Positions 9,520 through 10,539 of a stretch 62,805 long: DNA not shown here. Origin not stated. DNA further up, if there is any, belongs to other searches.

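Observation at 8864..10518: AbiE cassette inserted at the 5' end of the epimerase gene, carrying a replacement gene end and flanked by a 23-bp perfect direct repeat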

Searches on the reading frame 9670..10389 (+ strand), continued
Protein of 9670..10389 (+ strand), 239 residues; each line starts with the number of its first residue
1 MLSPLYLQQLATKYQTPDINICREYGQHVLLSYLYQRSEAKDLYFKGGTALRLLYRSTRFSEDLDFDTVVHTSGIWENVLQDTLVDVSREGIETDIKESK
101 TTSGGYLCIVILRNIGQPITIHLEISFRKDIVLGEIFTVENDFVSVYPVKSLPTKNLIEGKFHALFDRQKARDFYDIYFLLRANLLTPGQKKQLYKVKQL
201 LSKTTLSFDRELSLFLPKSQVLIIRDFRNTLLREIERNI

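Call 31: find_related_loci(query=window:9670-10386:+, collection=metagenome_contigs, flank=4000)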
Query window:9670-10386:+ (239 aa) in metagenome_contigs; peptide patterns used: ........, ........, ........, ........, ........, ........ (x = any residue, [..] = any of these).
600 stretches matched a pattern (row limit reached: there are more); 529 encode a relative of the query (tblastn E <= 1e-3); the best 80 are kept; 80 distinct loci.
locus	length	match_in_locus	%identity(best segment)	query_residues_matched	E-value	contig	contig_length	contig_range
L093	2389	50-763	50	1-238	2e-82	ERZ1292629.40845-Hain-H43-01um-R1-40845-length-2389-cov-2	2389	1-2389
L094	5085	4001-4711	53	1-237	5e-75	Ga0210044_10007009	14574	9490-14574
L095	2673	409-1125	44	1-239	1e-59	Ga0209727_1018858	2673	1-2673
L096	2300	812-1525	41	1-236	3e-53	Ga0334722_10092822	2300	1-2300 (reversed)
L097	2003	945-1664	41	1-237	4e-52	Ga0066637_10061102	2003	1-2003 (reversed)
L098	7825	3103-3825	30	1-239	7e-24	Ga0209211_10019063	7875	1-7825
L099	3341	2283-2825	32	1-180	1e-21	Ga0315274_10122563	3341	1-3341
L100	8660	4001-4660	32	21-218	6e-21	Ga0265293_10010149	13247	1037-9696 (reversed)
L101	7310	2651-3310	32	21-218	6e-21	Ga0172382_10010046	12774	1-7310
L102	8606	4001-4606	31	1-200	8e-21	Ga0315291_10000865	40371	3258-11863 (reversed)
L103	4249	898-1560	31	20-218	6e-19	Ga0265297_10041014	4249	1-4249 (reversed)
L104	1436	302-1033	29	8-227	1e-18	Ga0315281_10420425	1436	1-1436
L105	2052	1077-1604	32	20-188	1e-18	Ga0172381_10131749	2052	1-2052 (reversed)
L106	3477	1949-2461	31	20-181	2e-18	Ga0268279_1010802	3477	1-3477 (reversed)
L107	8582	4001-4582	33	1-181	2e-18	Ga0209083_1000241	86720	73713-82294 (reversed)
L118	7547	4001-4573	32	1-181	3e-17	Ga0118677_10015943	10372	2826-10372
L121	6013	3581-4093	31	21-182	4e-17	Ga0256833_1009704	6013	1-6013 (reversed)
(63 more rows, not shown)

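Call 47: search_protein_families(library=padloc, proteins=[window:9670-10386:+, L004:3878-5164:+, L004:6981-7532:+, L004:7532-8314:+, L004:8528-9100:+, L004:9100-9795:+], max_evalue=0.001)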
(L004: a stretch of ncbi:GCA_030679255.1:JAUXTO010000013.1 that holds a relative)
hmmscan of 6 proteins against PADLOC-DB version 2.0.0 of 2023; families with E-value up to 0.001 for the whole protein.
window:9670-10386:+ (239 aa): 26 families (the best 25 are shown)
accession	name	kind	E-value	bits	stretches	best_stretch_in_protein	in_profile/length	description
PDLC02313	AbiEii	-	5.6e-25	86.3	1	18-183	19-191/254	AbiEii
PDLC02323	AbiEii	-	8.7e-24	82.5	1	7-185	7-188/248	AbiEii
PDLC02304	AbiEii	-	1.6e-23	82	1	1-210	1-217/260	AbiEii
PDLC02307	AbiEii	-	2.4e-19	68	1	40-184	21-148/219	AbiEii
PDLC02293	AbiEii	-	2.7e-19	67.7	1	7-184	6-194/270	AbiEii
PDLC02328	AbiEii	-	4.1e-19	67.3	1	38-183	10-144/203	AbiEii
PDLC02305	AbiEii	-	2.9e-14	51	1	41-196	43-202/306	AbiEii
PDLC02296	AbiEii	-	1e-13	49.2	1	15-69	18-72/282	AbiEii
PDLC02330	AbiEii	-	2.6e-13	48.2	1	41-202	25-180/219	AbiEii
PDLC02318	AbiEii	-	3e-13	47.8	1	24-181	23-184/280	AbiEii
PDLC02292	AbiEii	-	3.1e-12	44.9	1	9-106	16-106/283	AbiEii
PDLC02294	AbiEii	-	4.5e-12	44.4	1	40-196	42-201/260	AbiEii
PDLC02306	AbiEii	-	6e-12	43.8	2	36-85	34-83/280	AbiEii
PDLC02290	AbiEii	-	1.9e-10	38.8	1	30-189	12-168/290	AbiEii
PDLC02317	AbiEii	-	1.3e-09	35.6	1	25-88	25-89/396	AbiEii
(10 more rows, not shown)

L004:3878-5164:+ (429 aa): 7 families
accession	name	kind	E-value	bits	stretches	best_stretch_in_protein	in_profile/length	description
PDLC04787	PDC-S01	-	7.1e-82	273.5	1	35-423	26-407/412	-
PDLC04789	PDC-S01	-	3.1e-40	136.4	1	36-361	17-334/375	-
PDLC04790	PDC-S01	-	6.1e-34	115.4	1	36-392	27-388/422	-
PDLC04786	PDC-S01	-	4.9e-23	79.6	1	34-195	18-201/439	-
PDLC04791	PDC-S01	-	4.1e-22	76.4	1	32-360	15-344/395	-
PDLC04792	PDC-S01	-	1.4e-17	61.5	1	26-194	9-200/452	-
PDLC04788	PDC-S01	-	9.8e-17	59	1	29-360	12-375/448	-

L004:6981-7532:+ (184 aa): 23 families
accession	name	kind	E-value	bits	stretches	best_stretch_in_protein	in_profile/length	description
PDLC02241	AbiEi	-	3.9e-40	135.8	1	1-171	1-179/199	AbiEi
PDLC02272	AbiEi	-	2.1e-31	107.3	1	1-152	1-157/200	AbiEi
PDLC02230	AbiEi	-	6.9e-27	92.4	1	29-150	16-141/192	AbiEi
PDLC02267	AbiEi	-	7.1e-19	66.2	1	9-171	15-182/252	AbiEi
PDLC02255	AbiEi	-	1.1e-17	62.3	1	14-147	15-149/186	AbiEi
PDLC02232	AbiEi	-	3.7e-15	54.2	1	9-141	15-158/177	AbiEi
PDLC02240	AbiEi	-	2.5e-14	51.3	1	34-150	36-166/216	AbiEi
PDLC02225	AbiEi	-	4.1e-12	44.2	1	27-107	26-104/198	AbiEi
PDLC02274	AbiEi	-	3e-11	41.4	1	37-114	39-122/217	AbiEi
PDLC02269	AbiEi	-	9.5e-09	32.9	1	11-95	9-96/251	AbiEi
PDLC02287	AbiEi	-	1.5e-08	32.5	1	13-142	11-143/253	AbiEi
PDLC02265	AbiEi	-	3.8e-07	28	1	28-97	24-96/198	AbiEi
PDLC02283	AbiEi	-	4.2e-07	27.9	1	25-101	24-103/201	AbiEi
PDLC02248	AbiEi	-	1.4e-06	26.1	1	32-95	29-92/198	AbiEi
PDLC02238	AbiEi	-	1.9e-06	25.8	1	34-128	16-108/180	AbiEi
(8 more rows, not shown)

L004:7532-8314:+ (261 aa): 26 families (the best 25 are shown)
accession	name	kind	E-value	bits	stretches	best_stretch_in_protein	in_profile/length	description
PDLC02313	AbiEii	-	2e-47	159.9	1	25-259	19-250/254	AbiEii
PDLC02293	AbiEii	-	3.1e-26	90.5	1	23-211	15-204/270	AbiEii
PDLC02296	AbiEii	-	4.7e-23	79.8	1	24-232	20-231/282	AbiEii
PDLC02304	AbiEii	-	5.7e-19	67.1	1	10-203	6-190/260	AbiEii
PDLC02307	AbiEii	-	3.3e-17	61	1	44-201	17-148/219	AbiEii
PDLC02323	AbiEii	-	8.6e-17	59.5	1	30-208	21-194/248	AbiEii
PDLC02330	AbiEii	-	1.1e-16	59.3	1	31-233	8-194/219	AbiEii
PDLC02318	AbiEii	-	1.5e-13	48.8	1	25-207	17-193/280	AbiEii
PDLC02328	AbiEii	-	1.7e-12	45.7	1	48-200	13-144/203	AbiEii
PDLC02324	AbiEii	-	3.8e-10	37.9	1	35-77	11-54/231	AbiEii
PDLC02303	AbiEii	-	3e-09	34.7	1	9-201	4-185/249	AbiEii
PDLC02321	AbiEii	-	1e-08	33.2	1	153-205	171-222/296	AbiEii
PDLC02292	AbiEii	-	1.2e-08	33.1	1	25-150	25-135/283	AbiEii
PDLC02294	AbiEii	-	2.1e-08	32.3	1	37-200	31-188/260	AbiEii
PDLC02305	AbiEii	-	6.7e-08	30.1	1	36-224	30-214/306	AbiEii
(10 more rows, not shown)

L004:8528-9100:+ (191 aa): 11 families
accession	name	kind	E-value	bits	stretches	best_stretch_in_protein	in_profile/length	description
PDLC02255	AbiEi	-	1.3e-37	127.1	1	12-179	10-175/186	AbiEi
PDLC02272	AbiEi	-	1.6e-18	65.3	1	37-174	31-174/200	AbiEi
PDLC02241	AbiEi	-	2.9e-18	64.4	1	32-155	25-149/199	AbiEi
PDLC02230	AbiEi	-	1.9e-13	48.5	1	39-170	23-155/192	AbiEi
PDLC02232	AbiEi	-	5.6e-08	30.9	1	4-92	7-101/177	AbiEi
PDLC02267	AbiEi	-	5.7e-08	30.5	1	13-149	16-153/252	AbiEi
PDLC02269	AbiEi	-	1.1e-07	29.4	1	15-147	10-143/251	AbiEi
PDLC02240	AbiEi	-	1.2e-07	29.4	1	17-154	17-165/216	AbiEi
PDLC02287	AbiEi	-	2.4e-06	25.3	1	16-146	11-142/253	AbiEi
PDLC02273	AbiEi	-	8.7e-05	20.6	1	69-153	79-164/205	AbiEi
PDLC02225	AbiEi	-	0.00014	19.7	1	37-148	33-145/198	AbiEi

L004:9100-9795:+ (232 aa): 18 families
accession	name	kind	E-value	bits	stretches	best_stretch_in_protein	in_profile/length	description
PDLC02324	AbiEii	-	7.7e-55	184.2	1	5-225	2-221/231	AbiEii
PDLC02307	AbiEii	-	1.9e-20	71.6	1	8-177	7-163/219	AbiEii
PDLC02330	AbiEii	-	2.3e-18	64.7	1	17-168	14-170/219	AbiEii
PDLC02328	AbiEii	-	2.2e-17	61.6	1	32-171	17-155/203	AbiEii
PDLC02323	AbiEii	-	1.3e-14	52.4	1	10-181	21-206/248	AbiEii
PDLC02293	AbiEii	-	1.1e-13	49.3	2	30-59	42-71/270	AbiEii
PDLC02305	AbiEii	-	9e-13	46.1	1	11-162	26-196/306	AbiEii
PDLC02290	AbiEii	-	3.8e-11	41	1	15-163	10-166/290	AbiEii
PDLC02304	AbiEii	-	4.5e-11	41.2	1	13-168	27-196/260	AbiEii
PDLC02296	AbiEii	-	9.6e-11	39.4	2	18-55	34-71/282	AbiEii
PDLC02313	AbiEii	-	1.9e-10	38.7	1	12-82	26-96/254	AbiEii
PDLC02294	AbiEii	-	8.8e-10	36.8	1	14-164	29-192/260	AbiEii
PDLC02318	AbiEii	-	1.9e-07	28.8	1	11-158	24-185/280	AbiEii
PDLC02306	AbiEii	-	6.1e-07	27.3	0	16-76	27-88/280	AbiEii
PDLC02321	AbiEii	-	2.4e-06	25.5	0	4-96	19-104/296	AbiEii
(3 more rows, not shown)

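Call 59: find_related_loci(query=window:9670-10386:+, collection=viral_contigs, flank=4000)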
Query window:9670-10386:+ (239 aa) in viral_contigs; peptide patterns used: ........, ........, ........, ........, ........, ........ (x = any residue, [..] = any of these).
12 stretches matched a pattern; 1 encode a relative of the query (tblastn E <= 1e-3); 1 distinct loci.
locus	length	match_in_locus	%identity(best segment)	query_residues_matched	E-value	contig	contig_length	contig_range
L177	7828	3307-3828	29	18-181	3e-12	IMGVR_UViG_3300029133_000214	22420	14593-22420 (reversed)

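Call 62: search_protein_families(library=ncbifam, proteins=[window:9670-10386:+], max_evalue=0.01)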
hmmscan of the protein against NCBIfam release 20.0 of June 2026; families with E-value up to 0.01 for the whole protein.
window:9670-10386:+ (239 aa): 0 families

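Call 67: search_protein_families(library=pfam, proteins=[L118:2288-3238:+, L118:1229-1753:+, L118:4755-5939:+, L037:967-1626:+, L037:2451-3455:+, L037:1953-2258:+, L121:4294-5355:+, L121:1650-2774:+, L036:5783-6316:+, L057:5835-6758:+], max_evalue=0.001)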
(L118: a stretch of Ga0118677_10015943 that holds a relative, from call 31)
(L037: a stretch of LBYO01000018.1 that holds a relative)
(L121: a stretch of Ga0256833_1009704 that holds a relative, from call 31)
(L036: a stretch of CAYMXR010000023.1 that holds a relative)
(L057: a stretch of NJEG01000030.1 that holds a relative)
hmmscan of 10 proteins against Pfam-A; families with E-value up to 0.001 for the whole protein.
L118:2288-3238:+ (317 aa): 3 families
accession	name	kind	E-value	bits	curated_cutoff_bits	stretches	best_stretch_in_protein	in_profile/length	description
PF02661.23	Fic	-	1.7e-17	64.5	24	1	168-262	2-93/93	Fic/DOC family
PF01381.28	HTH_3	-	9.9e-05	22.7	23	1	15-52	2-39/55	Helix-turn-helix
PF13384.12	HTH_23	-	0.00061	20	24.6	0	10-45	4-43/50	Homeodomain-like domain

L118:1229-1753:+ (175 aa): 0 families

L118:4755-5939:+ (395 aa): 4 families
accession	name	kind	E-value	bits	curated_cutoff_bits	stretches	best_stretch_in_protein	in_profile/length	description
PF00534.26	Glycos_transf_1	-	7e-26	91.2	26.4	1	206-374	2-170/172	Glycosyl transferases group 1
PF13692.12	Glyco_trans_1_4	-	9.8e-26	91.1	27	1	220-362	2-142/142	Glycosyl transferases group 1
PF13524.12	Glyco_trans_1_2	-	4.1e-13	49.9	25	1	255-389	22-142/144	Glycosyl transferase-like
PF13439.12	Glyco_transf_4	-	5.7e-06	26.9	28.5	1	34-198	8-169/170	Glycosyltransferase Family 4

L037:967-1626:+ (220 aa): 0 families

L037:2451-3455:+ (335 aa): 1 family
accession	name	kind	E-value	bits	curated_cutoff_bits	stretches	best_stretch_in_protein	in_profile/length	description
PF00078.32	RVT_1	-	1.3e-18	67.9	29.6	1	78-278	12-203/205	Reverse transcriptase (RNA-dependent DNA polymerase)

L037:1953-2258:+ (102 aa): 0 families

L121:4294-5355:+ (354 aa): 2 families
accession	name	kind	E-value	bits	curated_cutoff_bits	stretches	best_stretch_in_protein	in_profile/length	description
PF13524.12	Glyco_trans_1_2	-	0.00023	21.6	25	1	236-348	27-142/144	Glycosyl transferase-like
PF13692.12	Glyco_trans_1_4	-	0.0003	21.5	27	1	238-322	59-142/142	Glycosyl transferases group 1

L121:1650-2774:+ (375 aa): 0 families

L036:5783-6316:+ (178 aa): 1 family
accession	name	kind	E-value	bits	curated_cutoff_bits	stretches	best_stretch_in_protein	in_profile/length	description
PF00300.27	His_Phos_1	-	4.8e-31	108.4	21.7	1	9-160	6-166/194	Histidine phosphatase superfamily (branch 1)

L057:5835-6758:+ (308 aa): 7 families
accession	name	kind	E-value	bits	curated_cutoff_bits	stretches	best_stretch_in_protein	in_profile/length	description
PF01370.27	Epimerase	-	1.8e-65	221.2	20.9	1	4-238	1-240/240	NAD dependent epimerase/dehydratase family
PF16363.11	GDP_Man_Dehyd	-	1.6e-56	192.6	27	1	5-301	1-332/332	GDP-mannose 4,6 dehydratase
PF01073.25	3Beta_HSD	-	2.4e-22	79.7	22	1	5-228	1-231/280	3-beta hydroxysteroid dehydrogenase/isomerase family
PF02719.21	Polysacc_synt_2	-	2.2e-19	70.2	20.2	1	4-260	1-251/293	Polysaccharide biosynthesis protein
PF04321.23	RmlD_sub_bind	-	6.5e-19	68.5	27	1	4-233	3-204/287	RmlD substrate binding domain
PF07993.18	NAD_binding_4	-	3.9e-07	29.9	20.1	1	70-179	91-210/258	Male sterility protein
PF13460.12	NAD_binding_10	-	1.8e-06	28.4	27.2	1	8-172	1-145/184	NAD(P)H-binding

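Call 74: find_encoding_contigs(protein=P0001, flank=3000, max_places=6)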
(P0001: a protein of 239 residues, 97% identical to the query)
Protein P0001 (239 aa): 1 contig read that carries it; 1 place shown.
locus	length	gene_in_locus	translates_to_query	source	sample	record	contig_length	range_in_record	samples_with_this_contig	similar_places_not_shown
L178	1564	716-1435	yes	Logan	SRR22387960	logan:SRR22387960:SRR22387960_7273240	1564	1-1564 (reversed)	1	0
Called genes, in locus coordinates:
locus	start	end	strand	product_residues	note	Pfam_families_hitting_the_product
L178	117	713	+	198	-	-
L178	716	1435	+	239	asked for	PF08843:AbiEii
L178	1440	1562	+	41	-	?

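Call 79: list_cluster_members(proteins=[window:9670-10386:+, P0001, window:9071-9664:+, L178:117-710:+])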
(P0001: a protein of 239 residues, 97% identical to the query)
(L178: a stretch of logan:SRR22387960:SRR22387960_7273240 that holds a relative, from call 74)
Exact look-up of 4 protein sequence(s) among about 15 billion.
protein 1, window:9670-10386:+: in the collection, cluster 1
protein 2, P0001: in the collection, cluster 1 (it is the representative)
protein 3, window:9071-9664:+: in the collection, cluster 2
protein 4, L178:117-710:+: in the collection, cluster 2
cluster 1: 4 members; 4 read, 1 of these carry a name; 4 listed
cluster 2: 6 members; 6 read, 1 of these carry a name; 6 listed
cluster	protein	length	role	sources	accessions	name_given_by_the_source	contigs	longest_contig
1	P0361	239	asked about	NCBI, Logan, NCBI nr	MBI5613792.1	nucleotidyl transferase AbiEii/AbiGii toxin family protein [Candidatus Gottesmanbacteria ...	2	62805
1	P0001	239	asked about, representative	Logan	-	-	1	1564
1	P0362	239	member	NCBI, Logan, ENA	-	-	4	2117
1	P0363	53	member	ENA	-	-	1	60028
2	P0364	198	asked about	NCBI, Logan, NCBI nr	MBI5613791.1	hypothetical protein HY947_02615 [Candidatus Gottesmanbacteria bacterium] | hypothetical protein [Candidatus Gottesmanbacteria bacterium]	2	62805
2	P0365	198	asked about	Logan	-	-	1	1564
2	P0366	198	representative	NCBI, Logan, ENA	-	-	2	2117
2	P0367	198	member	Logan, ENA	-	-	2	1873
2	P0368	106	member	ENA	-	-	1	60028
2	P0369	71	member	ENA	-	-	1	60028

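Call 80: find_encoding_contigs(protein=P0363, flank=6000, max_places=4)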
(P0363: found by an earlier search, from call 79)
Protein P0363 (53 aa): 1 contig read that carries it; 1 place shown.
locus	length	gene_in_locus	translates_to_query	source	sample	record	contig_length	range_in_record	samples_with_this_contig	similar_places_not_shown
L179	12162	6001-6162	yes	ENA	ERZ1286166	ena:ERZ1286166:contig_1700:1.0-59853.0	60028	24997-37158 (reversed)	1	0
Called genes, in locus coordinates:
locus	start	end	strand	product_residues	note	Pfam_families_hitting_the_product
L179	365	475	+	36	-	-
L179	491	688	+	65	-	-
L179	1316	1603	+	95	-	PF01370:Epimerase, PF16363:GDP_Man_Dehyd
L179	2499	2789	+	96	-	PF01041:DegT_DnrJ_EryC1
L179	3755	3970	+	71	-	-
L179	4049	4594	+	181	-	PF01073:3Beta_HSD (weak), PF01370:Epimerase, PF13460:NAD_binding_10, PF16363:GDP_Man_Dehyd, PF07993:NAD_binding_4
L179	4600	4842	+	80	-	PF01370:Epimerase, PF16363:GDP_Man_Dehyd (weak)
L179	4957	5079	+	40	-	-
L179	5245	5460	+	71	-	-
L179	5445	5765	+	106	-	-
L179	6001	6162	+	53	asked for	-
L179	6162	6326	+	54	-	-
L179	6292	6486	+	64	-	-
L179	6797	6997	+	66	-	-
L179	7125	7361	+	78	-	-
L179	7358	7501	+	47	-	-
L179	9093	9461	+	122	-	-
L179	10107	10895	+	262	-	PF00483:NTP_transferase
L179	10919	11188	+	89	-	-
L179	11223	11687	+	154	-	-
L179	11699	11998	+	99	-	-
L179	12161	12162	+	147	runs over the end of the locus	PF01370:Epimerase, PF02719:Polysacc_synt_2, PF04321:RmlD_sub_bind (weak), PF16363:GDP_Man_Dehyd, PF07993:NAD_binding_4 (weak)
